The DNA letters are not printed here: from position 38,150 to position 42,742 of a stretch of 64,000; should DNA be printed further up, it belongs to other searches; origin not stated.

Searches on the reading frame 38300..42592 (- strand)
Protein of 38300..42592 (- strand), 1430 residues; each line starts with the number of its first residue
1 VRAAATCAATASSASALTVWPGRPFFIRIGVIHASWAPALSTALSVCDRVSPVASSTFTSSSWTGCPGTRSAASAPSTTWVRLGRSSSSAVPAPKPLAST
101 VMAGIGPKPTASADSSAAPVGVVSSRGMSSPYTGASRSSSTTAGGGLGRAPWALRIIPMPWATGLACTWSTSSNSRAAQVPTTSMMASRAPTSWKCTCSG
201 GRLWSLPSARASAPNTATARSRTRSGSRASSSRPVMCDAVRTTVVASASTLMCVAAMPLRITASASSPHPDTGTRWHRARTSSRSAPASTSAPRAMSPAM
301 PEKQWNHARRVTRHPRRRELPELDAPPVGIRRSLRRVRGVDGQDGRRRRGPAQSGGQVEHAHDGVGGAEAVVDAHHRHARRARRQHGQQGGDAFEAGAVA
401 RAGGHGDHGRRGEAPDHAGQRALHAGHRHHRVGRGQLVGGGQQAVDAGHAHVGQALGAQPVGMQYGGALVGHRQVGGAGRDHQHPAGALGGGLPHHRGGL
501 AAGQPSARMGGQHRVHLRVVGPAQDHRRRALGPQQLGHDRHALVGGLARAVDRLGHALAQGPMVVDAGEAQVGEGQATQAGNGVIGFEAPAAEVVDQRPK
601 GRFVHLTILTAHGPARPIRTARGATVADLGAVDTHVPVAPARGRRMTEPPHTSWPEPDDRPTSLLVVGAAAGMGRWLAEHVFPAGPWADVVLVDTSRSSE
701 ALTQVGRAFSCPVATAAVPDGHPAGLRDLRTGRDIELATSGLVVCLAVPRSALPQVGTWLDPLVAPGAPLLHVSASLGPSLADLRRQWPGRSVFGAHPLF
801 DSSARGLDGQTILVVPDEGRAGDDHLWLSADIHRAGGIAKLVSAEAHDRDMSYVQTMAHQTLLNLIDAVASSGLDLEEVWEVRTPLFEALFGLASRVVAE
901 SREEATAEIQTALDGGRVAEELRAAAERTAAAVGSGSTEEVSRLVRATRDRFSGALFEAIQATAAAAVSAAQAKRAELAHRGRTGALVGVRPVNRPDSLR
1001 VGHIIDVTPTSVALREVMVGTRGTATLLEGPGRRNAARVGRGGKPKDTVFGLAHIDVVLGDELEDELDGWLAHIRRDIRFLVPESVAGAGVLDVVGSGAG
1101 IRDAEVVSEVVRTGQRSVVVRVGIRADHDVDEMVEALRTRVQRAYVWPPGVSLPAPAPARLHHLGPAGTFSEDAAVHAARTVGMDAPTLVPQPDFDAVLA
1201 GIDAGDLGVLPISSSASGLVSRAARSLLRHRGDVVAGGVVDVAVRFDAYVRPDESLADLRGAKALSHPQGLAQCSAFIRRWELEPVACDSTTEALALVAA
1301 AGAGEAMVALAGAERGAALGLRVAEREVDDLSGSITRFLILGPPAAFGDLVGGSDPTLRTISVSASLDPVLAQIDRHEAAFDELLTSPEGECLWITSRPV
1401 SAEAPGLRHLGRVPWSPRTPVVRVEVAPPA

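Call 64: search_protein_families(library=pfam, proteins=[window:38300-42592:-], max_evalue=0.001)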
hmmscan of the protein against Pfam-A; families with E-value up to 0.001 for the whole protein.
window:38300-42592:- (1430 aa): 1 family
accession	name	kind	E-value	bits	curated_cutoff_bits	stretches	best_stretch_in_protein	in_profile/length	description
PF00800.23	PDT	-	1.2e-24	87.5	25.2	1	1163-1343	3-178/181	Prephenate dehydratase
